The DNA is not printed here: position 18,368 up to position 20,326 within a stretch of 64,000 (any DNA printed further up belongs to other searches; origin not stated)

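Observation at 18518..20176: Translationally coupled membrane pseudokinase with (T/Q)TV(I/V)(E/D)xPPP repeats and an extracytoplasmic C-terminal domain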

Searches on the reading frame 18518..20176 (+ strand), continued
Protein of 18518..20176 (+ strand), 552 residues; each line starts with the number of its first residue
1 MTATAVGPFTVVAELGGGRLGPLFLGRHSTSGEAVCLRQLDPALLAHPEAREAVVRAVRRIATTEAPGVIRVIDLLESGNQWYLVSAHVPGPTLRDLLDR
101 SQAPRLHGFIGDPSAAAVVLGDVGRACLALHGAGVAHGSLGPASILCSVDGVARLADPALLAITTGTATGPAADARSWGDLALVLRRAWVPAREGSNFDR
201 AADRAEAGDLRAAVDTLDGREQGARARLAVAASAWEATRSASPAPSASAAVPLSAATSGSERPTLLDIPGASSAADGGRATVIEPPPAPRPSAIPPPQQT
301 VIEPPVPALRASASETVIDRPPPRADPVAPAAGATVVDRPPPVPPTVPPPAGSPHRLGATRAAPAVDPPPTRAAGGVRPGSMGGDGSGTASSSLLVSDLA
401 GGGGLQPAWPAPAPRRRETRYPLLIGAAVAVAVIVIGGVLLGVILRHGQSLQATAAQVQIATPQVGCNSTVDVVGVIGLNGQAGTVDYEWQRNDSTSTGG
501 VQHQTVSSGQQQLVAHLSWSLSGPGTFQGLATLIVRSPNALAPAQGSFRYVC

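Call 36: search_protein_representatives(alignment_id=A2)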
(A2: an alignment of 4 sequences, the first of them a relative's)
Query: 4 sequences, 531 profile positions. Proteins with E-value up to 0.001 (for the whole library): 52702; up to 1e-10: 1189; up to 1e-30: 75. The best 150 are listed.
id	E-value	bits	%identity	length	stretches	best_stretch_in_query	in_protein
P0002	2.5e-232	788.8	-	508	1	1-530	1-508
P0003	6.6e-209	711.5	-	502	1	5-531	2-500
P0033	5.0e-113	395.1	-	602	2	2-350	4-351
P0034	6.1e-110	384.9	-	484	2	5-324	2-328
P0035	4.3e-106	372.2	-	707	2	5-329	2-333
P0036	3.0e-84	300.1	-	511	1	4-530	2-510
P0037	8.6e-75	268.9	-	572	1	6-530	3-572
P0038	1.7e-74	267.9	-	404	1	1-352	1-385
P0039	9.8e-74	265.4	-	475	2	4-283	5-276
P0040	2.0e-73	264.4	-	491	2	5-309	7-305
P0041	2.8e-72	260.6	-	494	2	5-301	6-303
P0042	7.9e-72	259.1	-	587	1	5-530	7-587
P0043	5.3e-69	249.8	-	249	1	1-246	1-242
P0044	4.3e-67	243.5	-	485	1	12-531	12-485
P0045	1.7e-64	234.9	-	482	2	6-296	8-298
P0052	6.6e-60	219.8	-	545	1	6-530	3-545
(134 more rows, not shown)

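Call 47: predict_structure(alignment_id=A4)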
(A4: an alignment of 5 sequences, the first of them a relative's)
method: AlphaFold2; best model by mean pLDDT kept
length: 552 residues; sequences in the alignment: 5
mean_pLDDT: 69.5   pTM: 0.47
mean pLDDT of the five models: 69.5, 62.5, 51.0, 50.2, 48.0
residues with pLDDT >= 90: 179; 70-90: 161; 50-70: 29; < 50: 183
segments of 3 or more residues with pLDDT < 50: 242-422
pLDDT, mean of each block of 10 residues (from residue 1): 76 82 90 91 83 90 87 88 92 92 86 92 95 88 93 89 77 93 93 81 94 84 90 85 42 33 31 31 35 36 36 35 40 34 37 37 35 31 31 33 35 41 55 76 62 90 86 93 92 74 91 91 88 89 90 88
secondary structure, 60 per line:
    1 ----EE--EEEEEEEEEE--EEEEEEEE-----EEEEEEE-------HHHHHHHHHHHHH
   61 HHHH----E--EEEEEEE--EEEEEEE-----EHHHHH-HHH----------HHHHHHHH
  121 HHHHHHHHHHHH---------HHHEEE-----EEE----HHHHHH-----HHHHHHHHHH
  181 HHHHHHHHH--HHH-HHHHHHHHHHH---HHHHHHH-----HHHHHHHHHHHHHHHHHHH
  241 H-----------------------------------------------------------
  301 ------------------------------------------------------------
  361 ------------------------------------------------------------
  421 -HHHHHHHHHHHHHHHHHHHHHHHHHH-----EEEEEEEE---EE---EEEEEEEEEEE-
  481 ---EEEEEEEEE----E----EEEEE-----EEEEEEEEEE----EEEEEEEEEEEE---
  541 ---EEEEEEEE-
elements in order: E9-18 E21-28 E34-40 H48-64 E72-78 E81-87 H94-98 H113-132 E145-147 E153-155 H160-165 H171-189 H196-206 H210-216 H222-241 H422-447 E453-460 E469-479 E484-492 E502-506 E512-521 E526-537 E544-551

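Call 51: search_protein_families(library=ncbifam, proteins=[L004:5088-6144:+, L004:8414-9970:+, L016:4832-6436:+], max_evalue=0.01)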
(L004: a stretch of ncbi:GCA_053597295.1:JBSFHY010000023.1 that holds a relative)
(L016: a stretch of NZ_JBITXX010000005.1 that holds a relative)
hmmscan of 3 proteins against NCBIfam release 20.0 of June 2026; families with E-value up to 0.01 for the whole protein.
L004:5088-6144:+ (352 aa): 1 family
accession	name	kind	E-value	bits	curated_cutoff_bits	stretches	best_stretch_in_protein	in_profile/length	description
NF038399.1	NH_RiPP_Os17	domain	7.6e-07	29.1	40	1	9-65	6-63/63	Os1348 family NHLP clan protein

L004:8414-9970:+ (519 aa): 19 families
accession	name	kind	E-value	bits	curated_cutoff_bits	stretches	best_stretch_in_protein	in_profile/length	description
NF033483.0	PknB_PASTA_kin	equivalog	9.6e-56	190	450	1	12-263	9-271/563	Stk1 family PASTA domain-containing Ser/Thr kinase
NF052427.1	StpK7MSMEG_1200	equivalog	8.7e-41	140.1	900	1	12-275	9-282/601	serine/threonine protein kinase StpK7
NF047741.1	antiphage_MADS6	equivalog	4e-37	128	460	2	113-264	302-464/612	methylation-associated defense system protein kinase MAD6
TIGR03903.1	TOMM_kin_cyc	equivalog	6.7e-36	123.6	705.75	1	34-257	2-247/1267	TOMM system kinase/cyclase fusion protein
NF038150.1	lanthi_synth_IV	equivalog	3.3e-32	111.7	650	1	20-292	199-485/851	class IV lanthionine synthetase LanL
NF009651.0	PRK13184.1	equivalog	8.8e-24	83.5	839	2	12-162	4-165/932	serine/threonine-protein kinase PknD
NF033442.0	BREX_PglW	equivalog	1.3e-20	72.8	990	1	11-210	513-714/1391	BREX system serine/threonine kinase PglW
NF038151.1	lanthi_synth_III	equivalog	7.8e-14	51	575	1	10-201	221-424/833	class III lanthionine synthetase LanKC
NF053615.1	SerThrKinAfsKStmc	equivalog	1.2e-13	50.6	1300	1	11-257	14-264/809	protein serine/threonine kinase AfsK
NF011463.0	PRK14879.1-4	equivalog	6.5e-10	38.8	188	1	49-164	56-167/237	Kae1-associated kinase Bud32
NF058632.1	SerThrKinPrkT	equivalog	1.1e-08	34.5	280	1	7-147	18-154/322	serine/threonine protein kinase PrkT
TIGR03724.2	arch_bud32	equivalog_domain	1.7e-08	34.2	125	1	55-162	38-136/193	KEOPS complex kinase/ATPase Bud32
NF043056.1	T4SS_LegK1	equivalog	1.9e-08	33.4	550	1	130-195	209-279/516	Dot/Icm T4SS effector kinase LegK1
NF011462.0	PRK14879.1-3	equivalog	6.2e-06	26.1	174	1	41-160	30-131/192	Kae1-associated kinase Bud32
NF007174.0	PRK09605.1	equivalog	7.6e-06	24.7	447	1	54-159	380-475/535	bifunctional N(6)-L-threonylcarbamoyladenine synthase/serine/threonine protein kinase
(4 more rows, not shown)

L016:4832-6436:+ (535 aa): 1 family
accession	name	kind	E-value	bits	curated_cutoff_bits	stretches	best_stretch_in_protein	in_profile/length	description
NF038399.1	NH_RiPP_Os17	domain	5.5e-05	23.2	40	1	21-79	5-63/63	Os1348 family NHLP clan protein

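Call 52: fold_search(model_id=the predicted structure, library=pdb)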
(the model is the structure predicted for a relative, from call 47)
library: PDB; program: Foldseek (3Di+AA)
matches with E <= 10: 1998; with E <= 0.001: 1924
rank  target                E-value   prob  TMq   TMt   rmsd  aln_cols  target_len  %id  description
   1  9d4w_A                1.0e-10  1.00  0.35  0.62   5.6       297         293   16  Structure of PAK1 in complex with compound 12 (released 2025-04-02)
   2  9fr2                  3.9e-10  1.00  0.28  0.52   3.0       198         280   22  CDK2 in complex with WEIZ-WX-04-001 (released 2024-09-11)
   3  4x3f_A                5.1e-10  1.00  0.33  0.63   3.5       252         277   20  Crystal structure of the intracellular domain of the M. tuberculosis Ser/Thr kinase PknA (released 2015-01-21)
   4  4ow8                  7.4e-10  1.00  0.34  0.65   3.7       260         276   19  Crystal structure of kinase domain of PknA from Mtb (released 2015-02-04)
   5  9d4v_B                7.4e-10  1.00  0.33  0.59   6.3       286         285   17  Structure of PAK1 in complex with compound 7 (released 2025-04-02)
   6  5m09_B                7.8e-10  1.00  0.34  0.73   4.1       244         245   20  Crystal structure of Mycobacterium tuberculosis PknI kinase domain, C20A_R136N double mutant (released 2017-01-11)
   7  4x3f_B                7.8e-10  1.00  0.33  0.62   3.9       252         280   20  Crystal structure of the intracellular domain of the M. tuberculosis Ser/Thr kinase PknA (released 2015-01-21)
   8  8fp5                  8.2e-10  1.00  0.30  0.56   7.2       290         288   16  CDK2 liganded with ATP and Mg2+ (released 2023-05-31)
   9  4fkq                  9.1e-10  1.00  0.27  0.51   3.3       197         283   22  Crystal structure of the cdk2 in complex with oxindole inhibitor (released 2013-05-08)
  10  1f3m_C                9.6e-10  1.00  0.28  0.50   8.2       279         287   20  CRYSTAL STRUCTURE OF HUMAN SERINE/THREONINE KINASE PAK1 (released 2000-06-29)
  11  5m07_B                1.0e-09  1.00  0.34  0.72   3.8       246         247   20  Crystal structure of Mycobacterium tuberculosis PknI kinase domain, C20A mutant (released 2017-01-11)
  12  4zy4_B                1.0e-09  1.00  0.33  0.59   6.0       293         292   17  Crystal structure of P21 activated kinase 1 in complex with an inhibitor compound 4 (released 2015-07-01)
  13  8wsw_A                1.1e-09  1.00  0.32  0.60   4.1       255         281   16  The Crystal Structure of LIMK2a from Biortus (released 2023-11-15)
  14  4eqm_A                1.1e-09  1.00  0.33  0.65   4.3       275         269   16  Structural analysis of Staphylococcus aureus serine/threonine kinase PknB (released 2012-06-27)
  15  6yl6                  1.2e-09  1.00  0.26  0.46   2.9       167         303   21  Cdk2(F80C) (released 2020-07-22)
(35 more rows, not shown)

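Call 57: find_encoding_contigs(protein=P0002, flank=10000, max_places=2)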
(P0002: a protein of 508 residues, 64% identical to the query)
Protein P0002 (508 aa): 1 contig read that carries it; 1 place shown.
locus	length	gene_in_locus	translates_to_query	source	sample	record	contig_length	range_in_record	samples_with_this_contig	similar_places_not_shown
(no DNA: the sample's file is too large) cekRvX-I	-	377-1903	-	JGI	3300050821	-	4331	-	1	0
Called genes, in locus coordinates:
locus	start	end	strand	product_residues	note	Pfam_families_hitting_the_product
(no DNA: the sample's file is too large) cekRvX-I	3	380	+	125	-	?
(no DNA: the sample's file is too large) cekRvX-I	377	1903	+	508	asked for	PF00069:Pkinase (weak)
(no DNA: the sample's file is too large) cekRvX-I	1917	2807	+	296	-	-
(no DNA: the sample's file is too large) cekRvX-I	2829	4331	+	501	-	?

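Call 58: find_encoding_contigs(protein=P0005, flank=10000, max_places=2)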
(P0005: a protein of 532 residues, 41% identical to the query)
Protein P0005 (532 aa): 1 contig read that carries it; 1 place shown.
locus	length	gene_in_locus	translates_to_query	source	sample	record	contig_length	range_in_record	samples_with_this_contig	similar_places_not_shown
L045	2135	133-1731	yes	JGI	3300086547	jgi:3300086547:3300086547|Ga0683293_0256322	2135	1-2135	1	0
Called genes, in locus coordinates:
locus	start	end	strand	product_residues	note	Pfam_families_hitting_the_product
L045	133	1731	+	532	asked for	PF00069:Pkinase, PF01636:APH (faint), PF07714:PK_Tyr_Ser-Thr, PF03109:ABC1 (weak), PF17667:Pkinase_fungal (weak)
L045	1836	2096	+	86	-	PF08281:Sigma70_r4_2 (weak), PF00196:GerE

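Call 59: find_encoding_contigs(protein=P0037, flank=10000, max_places=2)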
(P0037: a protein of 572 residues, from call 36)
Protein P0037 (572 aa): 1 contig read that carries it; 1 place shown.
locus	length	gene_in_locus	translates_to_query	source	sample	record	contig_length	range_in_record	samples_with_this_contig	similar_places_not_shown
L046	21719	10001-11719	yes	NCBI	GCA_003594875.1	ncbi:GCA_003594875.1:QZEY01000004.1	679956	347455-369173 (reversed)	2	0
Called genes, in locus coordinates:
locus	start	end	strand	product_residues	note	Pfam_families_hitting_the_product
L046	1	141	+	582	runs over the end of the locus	PF00005:ABC_tran, PF13304:AAA_21 (faint)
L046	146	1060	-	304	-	PF00535:Glycos_transf_2, PF13641:Glyco_tranf_2_3 (faint), PF10111:Glyco_tranf_2_2 (faint)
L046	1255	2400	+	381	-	PF13480:Acetyltransf_6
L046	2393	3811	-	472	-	-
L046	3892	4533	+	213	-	PF12900:Pyridox_ox_2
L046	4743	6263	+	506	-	PF00069:Pkinase, PF07714:PK_Tyr_Ser-Thr, PF03109:ABC1 (faint)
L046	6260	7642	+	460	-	-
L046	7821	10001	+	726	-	PF00069:Pkinase, PF07714:PK_Tyr_Ser-Thr, PF06293:Kdo (weak)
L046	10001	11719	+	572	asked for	-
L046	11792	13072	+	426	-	PF10708:DUF2510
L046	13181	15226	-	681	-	-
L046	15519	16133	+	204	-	PF00929:RNase_T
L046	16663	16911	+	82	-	PF08281:Sigma70_r4_2 (weak), PF00196:GerE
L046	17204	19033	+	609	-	PF00501:AMP-binding, PF13193:AMP-binding_C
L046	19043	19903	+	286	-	PF12146:Hydrolase_4, PF00561:Abhydrolase_1, PF12697:Abhydrolase_6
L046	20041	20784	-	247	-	PF04238:DUF420 (faint), PF10067:DUF2306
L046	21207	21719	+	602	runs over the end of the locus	PF07719:TPR_2 (faint), PF13428:TPR_14 (faint), PF00515:TPR_1 (faint), PF13432:TPR_16, PF14559:TPR_19 (weak)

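Call 60: find_encoding_contigs(protein=P0036, flank=10000, max_places=2)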
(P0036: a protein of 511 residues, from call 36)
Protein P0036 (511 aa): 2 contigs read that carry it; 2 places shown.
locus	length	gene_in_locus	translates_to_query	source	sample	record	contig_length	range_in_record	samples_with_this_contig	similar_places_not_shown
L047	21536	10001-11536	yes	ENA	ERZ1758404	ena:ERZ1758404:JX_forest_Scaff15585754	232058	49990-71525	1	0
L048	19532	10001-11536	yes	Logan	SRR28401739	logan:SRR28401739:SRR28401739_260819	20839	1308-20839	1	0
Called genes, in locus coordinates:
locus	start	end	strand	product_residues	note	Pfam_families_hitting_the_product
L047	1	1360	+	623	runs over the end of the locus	PF02837:Glyco_hydro_2_N (weak), PF00703:Glyco_hydro_2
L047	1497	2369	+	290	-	-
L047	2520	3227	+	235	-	-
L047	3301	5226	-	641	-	-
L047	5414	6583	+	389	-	-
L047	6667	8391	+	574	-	PF00498:FHA, PF16697:Yop-YscD_cpl, PF02163:Peptidase_M50 (faint)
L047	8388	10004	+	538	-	PF00069:Pkinase, PF07714:PK_Tyr_Ser-Thr, PF03109:ABC1 (weak)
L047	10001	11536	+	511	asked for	PF07714:PK_Tyr_Ser-Thr (weak)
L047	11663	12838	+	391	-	-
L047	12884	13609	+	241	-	-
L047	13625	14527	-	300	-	PF00437:T2SSE (weak), PF27713:UCP018868 (weak)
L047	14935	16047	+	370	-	-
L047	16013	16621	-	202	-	-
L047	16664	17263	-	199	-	-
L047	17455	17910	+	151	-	-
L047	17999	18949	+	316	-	-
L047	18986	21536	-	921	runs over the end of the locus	PF00330:Aconitase, PF00694:Aconitase_C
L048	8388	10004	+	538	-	PF00069:Pkinase, PF07714:PK_Tyr_Ser-Thr, PF03109:ABC1 (weak)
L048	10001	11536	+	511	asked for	PF07714:PK_Tyr_Ser-Thr (weak)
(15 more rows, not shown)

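Call 61: find_encoding_contigs(protein=P0035, flank=10000, max_places=2)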
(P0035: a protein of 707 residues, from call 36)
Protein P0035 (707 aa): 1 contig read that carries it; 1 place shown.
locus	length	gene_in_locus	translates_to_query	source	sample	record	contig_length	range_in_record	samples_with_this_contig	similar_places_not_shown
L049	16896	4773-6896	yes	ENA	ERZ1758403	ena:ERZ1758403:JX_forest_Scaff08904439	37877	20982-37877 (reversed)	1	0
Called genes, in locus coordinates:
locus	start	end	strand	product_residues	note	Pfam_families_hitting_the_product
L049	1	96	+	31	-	?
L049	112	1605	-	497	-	PF00282:Pyridoxal_deC, PF01212:Beta_elim_lyase (weak)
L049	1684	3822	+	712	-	PF03133:TTL (weak)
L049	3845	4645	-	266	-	PF02679:ComA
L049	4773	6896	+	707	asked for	-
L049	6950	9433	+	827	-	-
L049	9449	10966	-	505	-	PF16697:Yop-YscD_cpl (weak), PF00498:FHA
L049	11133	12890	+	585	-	PF00498:FHA, PF16697:Yop-YscD_cpl, PF05402:PqqD (weak)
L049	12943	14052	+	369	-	-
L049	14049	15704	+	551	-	PF00069:Pkinase, PF07714:PK_Tyr_Ser-Thr, PF03109:ABC1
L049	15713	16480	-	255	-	-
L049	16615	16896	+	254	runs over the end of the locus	PF13672:PP2C_2, PF00481:PP2C, PF07228:SpoIIE (faint)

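Call 62: find_encoding_contigs(protein=P0052, flank=10000, max_places=2)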
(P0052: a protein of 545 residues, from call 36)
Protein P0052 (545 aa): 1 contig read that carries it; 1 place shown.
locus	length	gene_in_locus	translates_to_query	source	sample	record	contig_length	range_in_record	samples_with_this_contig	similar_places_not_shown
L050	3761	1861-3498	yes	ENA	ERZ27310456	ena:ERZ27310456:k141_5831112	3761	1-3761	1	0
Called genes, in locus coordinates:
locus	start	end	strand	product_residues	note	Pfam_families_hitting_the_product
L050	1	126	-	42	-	?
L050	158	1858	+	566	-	PF00069:Pkinase, PF01636:APH (faint), PF07714:PK_Tyr_Ser-Thr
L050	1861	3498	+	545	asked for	-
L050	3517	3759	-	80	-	?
